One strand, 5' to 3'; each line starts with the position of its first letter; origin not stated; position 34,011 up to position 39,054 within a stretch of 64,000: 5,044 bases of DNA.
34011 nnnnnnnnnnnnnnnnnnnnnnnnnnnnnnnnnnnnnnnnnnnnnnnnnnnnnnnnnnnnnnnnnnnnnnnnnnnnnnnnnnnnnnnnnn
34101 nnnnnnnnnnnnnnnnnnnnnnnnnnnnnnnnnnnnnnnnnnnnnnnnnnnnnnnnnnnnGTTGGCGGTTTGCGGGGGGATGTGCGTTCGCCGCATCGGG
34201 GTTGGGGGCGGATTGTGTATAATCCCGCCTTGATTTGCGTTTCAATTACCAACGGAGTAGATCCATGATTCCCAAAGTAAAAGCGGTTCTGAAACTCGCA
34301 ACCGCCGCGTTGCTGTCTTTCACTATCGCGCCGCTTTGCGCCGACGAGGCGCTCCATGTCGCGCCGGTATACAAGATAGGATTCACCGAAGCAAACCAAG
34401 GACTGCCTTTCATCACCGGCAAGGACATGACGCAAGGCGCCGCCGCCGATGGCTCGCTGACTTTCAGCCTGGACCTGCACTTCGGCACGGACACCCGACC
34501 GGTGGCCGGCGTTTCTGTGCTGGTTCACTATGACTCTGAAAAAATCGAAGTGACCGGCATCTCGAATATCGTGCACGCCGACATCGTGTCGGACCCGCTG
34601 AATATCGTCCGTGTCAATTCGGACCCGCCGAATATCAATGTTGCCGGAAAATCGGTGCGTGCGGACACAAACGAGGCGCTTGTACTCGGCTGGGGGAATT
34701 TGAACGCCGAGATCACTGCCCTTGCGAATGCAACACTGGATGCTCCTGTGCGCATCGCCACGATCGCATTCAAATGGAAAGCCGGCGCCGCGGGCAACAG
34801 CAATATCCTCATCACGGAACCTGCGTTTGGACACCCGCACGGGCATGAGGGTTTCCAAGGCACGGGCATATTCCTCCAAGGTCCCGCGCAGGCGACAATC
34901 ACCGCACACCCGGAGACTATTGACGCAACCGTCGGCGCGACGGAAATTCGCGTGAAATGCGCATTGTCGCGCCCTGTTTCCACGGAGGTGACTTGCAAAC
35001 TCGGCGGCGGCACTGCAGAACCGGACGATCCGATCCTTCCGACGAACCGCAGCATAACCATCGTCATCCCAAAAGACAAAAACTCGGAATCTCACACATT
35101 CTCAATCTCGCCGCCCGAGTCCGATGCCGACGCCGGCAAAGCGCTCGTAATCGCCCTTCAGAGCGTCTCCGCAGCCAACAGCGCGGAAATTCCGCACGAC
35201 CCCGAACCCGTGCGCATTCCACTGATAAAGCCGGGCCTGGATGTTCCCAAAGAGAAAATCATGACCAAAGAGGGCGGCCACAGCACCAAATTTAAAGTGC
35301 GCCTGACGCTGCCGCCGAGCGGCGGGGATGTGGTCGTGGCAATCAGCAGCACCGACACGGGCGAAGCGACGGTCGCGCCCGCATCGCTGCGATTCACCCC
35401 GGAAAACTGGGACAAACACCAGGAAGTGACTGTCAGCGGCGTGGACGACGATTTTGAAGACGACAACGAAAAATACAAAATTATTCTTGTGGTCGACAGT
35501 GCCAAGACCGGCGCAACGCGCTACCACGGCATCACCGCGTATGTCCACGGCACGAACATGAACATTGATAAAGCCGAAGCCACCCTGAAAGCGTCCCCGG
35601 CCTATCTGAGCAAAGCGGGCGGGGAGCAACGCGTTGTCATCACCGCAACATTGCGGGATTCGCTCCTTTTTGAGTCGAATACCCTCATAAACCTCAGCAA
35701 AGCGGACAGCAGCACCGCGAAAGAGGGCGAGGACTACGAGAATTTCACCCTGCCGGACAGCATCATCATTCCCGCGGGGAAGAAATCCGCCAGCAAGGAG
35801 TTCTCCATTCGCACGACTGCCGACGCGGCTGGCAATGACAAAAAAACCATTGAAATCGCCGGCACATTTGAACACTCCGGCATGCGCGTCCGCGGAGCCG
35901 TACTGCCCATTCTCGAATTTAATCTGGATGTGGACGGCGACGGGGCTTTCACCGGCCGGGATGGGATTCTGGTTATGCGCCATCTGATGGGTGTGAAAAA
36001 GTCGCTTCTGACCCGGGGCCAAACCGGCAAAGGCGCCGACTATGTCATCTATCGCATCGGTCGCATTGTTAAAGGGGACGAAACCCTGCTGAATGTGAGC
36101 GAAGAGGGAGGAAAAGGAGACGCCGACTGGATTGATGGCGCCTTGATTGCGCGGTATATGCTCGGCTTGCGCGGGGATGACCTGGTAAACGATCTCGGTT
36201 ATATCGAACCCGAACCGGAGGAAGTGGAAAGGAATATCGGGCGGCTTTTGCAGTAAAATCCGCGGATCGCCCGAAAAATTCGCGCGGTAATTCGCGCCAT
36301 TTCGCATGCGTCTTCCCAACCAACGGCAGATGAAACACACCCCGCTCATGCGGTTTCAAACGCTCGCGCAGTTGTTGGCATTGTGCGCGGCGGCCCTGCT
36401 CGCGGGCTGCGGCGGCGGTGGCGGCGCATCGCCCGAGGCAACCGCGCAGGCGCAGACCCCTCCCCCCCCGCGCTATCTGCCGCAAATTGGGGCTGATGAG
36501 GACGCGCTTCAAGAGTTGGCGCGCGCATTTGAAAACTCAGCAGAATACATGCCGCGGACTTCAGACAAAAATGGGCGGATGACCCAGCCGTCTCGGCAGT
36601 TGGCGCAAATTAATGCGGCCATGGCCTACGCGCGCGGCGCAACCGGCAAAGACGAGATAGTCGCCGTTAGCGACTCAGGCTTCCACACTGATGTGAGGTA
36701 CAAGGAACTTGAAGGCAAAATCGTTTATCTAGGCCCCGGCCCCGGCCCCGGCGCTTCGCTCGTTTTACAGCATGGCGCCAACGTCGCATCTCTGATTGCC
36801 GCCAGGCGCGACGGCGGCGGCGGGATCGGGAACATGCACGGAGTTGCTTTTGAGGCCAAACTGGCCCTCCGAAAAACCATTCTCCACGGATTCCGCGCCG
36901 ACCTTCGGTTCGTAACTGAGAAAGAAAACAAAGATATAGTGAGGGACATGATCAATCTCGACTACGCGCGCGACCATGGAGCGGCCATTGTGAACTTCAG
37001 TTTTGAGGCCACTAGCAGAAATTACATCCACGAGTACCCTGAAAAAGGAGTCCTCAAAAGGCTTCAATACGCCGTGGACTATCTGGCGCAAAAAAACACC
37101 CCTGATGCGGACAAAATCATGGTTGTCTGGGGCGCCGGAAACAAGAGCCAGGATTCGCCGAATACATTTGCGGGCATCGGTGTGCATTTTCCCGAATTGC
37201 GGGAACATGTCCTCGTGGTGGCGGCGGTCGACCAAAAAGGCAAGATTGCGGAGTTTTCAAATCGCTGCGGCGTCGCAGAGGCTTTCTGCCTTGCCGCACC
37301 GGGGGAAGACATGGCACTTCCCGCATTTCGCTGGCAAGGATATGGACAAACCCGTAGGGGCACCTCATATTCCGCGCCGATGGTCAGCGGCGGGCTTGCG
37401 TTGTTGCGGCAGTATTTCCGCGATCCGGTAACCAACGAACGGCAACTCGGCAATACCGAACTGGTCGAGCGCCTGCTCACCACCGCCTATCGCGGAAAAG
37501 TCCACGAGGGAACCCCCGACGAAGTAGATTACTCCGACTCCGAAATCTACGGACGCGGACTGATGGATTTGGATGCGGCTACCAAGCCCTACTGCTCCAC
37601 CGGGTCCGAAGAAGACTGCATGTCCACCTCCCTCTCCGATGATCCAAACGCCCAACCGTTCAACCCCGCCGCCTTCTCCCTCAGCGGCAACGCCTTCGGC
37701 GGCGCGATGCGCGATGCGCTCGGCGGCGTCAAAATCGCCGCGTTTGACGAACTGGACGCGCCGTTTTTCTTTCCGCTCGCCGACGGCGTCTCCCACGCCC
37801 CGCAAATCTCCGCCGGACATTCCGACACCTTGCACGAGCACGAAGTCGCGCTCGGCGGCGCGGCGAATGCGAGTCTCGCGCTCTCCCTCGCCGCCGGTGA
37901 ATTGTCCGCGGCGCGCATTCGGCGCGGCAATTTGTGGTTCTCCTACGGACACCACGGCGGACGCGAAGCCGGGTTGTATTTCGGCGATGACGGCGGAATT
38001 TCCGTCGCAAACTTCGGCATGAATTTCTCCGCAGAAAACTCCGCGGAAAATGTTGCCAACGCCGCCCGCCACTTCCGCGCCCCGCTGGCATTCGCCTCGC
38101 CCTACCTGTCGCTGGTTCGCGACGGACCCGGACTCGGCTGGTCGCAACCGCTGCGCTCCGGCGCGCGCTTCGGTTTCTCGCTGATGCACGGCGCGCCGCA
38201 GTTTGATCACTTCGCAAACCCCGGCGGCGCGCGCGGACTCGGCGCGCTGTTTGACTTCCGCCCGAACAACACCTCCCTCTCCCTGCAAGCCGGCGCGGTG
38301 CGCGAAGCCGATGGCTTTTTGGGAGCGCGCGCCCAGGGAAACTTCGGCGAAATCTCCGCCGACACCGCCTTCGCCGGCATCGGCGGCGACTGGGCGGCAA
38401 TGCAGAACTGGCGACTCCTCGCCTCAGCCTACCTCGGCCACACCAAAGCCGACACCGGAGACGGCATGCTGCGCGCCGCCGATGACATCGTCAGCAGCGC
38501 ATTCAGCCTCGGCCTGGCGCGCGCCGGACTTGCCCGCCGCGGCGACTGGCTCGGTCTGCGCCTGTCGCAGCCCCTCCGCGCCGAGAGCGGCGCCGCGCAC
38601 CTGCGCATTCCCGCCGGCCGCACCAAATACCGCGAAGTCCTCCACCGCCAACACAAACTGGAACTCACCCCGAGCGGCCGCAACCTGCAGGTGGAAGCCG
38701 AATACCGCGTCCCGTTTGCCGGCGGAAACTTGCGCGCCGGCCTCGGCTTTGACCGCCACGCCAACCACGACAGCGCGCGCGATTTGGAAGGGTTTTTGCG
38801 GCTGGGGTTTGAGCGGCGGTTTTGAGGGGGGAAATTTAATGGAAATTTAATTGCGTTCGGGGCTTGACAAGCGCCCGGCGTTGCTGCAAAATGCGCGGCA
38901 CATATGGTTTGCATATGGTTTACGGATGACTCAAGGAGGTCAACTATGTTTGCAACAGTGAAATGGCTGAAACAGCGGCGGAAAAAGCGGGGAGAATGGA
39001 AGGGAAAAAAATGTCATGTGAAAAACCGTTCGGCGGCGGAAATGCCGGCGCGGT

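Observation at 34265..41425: Lower-GC four-gene cell-surface block: cohesin/dockerin protein, S8 autotransporter lipoprotein, TolC-like OMP and an orphan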

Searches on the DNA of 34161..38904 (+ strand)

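Call 89: search_dna_similar(query=window:34161-38904:+, collection=plasmids, mode=distant, max_rows=5)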
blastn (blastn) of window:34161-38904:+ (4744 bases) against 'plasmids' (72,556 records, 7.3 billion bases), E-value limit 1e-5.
No match.

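Call 90: search_dna_similar(query=window:34161-38904:+, collection=phages, mode=distant, max_rows=5)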
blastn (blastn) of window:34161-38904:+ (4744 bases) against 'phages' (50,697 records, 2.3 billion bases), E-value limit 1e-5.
No match.
